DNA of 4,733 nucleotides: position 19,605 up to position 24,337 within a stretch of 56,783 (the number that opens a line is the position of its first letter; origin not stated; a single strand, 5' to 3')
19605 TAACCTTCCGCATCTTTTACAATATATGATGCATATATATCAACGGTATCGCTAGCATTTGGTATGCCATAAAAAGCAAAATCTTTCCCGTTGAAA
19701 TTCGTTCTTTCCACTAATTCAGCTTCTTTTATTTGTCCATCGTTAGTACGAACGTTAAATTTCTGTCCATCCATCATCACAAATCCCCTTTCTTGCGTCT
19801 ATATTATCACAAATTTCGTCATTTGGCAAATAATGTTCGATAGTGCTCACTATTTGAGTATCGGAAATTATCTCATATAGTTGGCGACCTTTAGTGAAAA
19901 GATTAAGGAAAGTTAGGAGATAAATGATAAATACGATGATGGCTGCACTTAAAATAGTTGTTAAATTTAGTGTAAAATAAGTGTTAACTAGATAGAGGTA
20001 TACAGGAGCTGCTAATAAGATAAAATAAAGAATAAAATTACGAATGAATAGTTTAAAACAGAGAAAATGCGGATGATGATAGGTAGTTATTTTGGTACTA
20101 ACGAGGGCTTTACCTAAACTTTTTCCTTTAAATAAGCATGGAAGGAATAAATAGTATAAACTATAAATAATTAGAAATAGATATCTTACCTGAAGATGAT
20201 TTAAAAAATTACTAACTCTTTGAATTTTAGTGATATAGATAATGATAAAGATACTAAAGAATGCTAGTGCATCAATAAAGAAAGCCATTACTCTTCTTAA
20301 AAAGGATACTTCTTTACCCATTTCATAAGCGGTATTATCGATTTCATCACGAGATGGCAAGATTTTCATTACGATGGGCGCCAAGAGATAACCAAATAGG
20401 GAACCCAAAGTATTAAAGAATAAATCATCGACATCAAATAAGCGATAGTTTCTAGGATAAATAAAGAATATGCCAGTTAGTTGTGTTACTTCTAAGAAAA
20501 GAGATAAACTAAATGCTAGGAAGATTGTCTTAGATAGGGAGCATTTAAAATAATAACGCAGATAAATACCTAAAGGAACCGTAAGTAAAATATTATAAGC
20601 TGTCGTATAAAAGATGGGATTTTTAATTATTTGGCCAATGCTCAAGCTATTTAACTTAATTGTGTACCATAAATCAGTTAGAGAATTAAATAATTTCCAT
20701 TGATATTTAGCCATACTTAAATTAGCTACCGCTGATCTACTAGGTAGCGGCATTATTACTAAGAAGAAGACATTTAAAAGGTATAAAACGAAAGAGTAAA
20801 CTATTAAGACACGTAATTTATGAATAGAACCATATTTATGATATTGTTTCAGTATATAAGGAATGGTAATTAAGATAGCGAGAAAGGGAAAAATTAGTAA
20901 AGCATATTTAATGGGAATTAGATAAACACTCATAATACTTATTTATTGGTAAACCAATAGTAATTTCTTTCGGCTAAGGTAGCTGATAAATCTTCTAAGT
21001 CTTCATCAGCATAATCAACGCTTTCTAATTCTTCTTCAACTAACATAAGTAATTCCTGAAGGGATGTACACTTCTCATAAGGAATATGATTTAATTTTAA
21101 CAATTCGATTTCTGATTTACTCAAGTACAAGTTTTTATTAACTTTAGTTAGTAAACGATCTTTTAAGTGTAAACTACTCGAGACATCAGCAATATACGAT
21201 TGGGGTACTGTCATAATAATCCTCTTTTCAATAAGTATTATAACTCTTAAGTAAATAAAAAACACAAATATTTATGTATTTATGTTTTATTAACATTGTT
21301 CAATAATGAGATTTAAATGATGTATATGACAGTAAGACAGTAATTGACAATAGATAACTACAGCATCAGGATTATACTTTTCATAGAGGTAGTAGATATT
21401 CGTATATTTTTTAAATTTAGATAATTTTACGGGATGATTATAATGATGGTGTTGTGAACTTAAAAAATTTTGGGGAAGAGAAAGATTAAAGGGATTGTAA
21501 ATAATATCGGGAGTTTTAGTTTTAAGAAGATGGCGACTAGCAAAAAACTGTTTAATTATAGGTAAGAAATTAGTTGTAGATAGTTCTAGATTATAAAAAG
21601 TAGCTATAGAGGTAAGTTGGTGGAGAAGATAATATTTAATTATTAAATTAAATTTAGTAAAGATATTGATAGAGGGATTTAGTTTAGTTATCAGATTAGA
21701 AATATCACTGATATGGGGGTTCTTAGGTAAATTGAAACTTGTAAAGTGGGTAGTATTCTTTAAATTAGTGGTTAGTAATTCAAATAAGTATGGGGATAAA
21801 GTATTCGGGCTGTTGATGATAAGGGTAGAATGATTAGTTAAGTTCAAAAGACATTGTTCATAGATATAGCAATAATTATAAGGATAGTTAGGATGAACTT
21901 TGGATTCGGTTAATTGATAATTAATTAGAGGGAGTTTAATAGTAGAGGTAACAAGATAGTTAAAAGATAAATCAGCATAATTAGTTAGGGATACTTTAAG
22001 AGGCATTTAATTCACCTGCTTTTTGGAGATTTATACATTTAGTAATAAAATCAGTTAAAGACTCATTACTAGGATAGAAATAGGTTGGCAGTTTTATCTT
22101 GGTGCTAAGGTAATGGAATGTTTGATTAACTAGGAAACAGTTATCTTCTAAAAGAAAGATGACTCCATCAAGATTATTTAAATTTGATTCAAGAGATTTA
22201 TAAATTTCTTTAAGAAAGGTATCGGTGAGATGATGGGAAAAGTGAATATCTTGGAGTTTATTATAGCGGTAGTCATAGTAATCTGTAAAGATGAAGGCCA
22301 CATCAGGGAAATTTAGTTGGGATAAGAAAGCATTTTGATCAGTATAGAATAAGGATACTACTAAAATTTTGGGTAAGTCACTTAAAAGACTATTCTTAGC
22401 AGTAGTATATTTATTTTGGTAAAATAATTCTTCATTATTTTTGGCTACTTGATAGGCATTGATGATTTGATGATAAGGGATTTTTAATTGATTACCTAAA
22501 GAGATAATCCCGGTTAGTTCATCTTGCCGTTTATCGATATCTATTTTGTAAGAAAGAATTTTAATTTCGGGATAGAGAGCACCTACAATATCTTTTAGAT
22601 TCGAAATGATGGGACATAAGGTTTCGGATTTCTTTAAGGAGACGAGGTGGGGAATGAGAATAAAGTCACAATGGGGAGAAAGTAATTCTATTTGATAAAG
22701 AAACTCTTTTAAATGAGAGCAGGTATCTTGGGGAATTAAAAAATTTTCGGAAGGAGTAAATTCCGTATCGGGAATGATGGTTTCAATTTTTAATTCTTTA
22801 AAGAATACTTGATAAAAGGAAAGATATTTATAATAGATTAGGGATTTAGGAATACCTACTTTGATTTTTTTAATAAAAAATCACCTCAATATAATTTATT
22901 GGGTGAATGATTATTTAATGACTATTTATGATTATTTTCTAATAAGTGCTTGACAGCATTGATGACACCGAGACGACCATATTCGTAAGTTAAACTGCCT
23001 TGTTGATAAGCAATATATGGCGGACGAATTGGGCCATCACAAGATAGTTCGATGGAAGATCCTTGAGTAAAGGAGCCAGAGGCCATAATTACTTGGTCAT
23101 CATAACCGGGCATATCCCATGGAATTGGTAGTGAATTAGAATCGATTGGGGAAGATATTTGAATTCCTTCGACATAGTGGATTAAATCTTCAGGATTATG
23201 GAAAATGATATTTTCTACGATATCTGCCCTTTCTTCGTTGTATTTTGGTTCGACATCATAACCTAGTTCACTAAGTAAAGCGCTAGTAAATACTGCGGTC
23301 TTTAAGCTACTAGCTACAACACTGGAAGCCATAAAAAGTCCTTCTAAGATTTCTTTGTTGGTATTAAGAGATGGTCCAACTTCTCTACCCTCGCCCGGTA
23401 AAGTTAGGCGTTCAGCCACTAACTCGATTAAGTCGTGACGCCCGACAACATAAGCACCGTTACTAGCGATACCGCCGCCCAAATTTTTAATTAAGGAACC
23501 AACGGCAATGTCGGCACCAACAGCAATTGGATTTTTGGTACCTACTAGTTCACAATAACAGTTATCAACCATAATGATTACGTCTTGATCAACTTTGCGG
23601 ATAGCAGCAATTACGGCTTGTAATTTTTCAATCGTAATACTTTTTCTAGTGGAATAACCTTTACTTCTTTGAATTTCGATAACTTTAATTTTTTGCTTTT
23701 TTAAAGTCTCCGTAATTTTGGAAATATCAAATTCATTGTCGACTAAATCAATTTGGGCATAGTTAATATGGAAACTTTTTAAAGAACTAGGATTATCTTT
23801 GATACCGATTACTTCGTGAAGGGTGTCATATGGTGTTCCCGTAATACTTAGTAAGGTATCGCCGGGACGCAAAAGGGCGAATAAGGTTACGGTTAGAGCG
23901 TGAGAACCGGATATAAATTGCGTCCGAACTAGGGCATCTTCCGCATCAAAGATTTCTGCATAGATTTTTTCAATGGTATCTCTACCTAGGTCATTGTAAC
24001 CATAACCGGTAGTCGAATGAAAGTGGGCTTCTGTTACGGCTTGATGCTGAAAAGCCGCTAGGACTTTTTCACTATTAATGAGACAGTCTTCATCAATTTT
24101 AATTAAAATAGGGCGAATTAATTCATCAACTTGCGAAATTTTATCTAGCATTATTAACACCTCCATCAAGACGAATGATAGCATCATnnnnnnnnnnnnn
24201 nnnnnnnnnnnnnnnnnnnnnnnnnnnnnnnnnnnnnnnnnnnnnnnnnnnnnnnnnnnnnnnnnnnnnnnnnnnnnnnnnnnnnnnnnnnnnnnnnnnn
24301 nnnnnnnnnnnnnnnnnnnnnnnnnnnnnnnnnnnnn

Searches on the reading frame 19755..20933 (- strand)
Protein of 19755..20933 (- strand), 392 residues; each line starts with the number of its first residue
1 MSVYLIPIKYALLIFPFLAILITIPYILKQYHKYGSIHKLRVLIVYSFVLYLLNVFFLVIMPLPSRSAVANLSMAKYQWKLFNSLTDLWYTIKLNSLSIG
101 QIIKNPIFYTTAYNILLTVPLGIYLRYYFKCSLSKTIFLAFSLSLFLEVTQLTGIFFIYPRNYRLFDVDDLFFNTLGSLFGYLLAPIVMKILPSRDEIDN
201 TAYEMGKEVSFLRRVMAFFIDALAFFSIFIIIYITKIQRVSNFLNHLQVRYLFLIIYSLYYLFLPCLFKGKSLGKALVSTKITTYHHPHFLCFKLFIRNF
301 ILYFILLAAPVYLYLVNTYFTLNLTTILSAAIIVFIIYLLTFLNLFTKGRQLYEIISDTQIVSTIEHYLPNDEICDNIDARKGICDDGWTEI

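Call 76: search_protein_families(library=pfam, proteins=[window:19755-20933:-], max_evalue=0.00001)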
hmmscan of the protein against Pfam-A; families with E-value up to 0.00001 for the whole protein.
window:19755-20933:- (392 aa): 2 families
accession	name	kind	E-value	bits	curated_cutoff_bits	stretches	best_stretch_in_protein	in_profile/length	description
PF04892.17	VanZ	-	2.7e-20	73.7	30.1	1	48-187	1-124/126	VanZ like family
PF06271.18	RDD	-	3.7e-06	27.7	24.1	1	210-350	3-128/137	RDD family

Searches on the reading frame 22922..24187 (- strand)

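Call 76: search_protein_families(library=pfam, proteins=[window:22922-24187:-], max_evalue=0.00001)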
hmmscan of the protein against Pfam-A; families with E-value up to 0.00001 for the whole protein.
window:22922-24187:- (421 aa): 2 families
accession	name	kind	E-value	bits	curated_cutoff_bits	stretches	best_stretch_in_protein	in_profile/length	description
PF06838.17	Met_gamma_lyase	-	1e-162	541.8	24.2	1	16-415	4-404/405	Methionine gamma-lyase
PF01053.26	Cys_Met_Meta_PP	-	4.5e-10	39.1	27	1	44-239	26-203/381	Cys/Met metabolism PLP-dependent enzyme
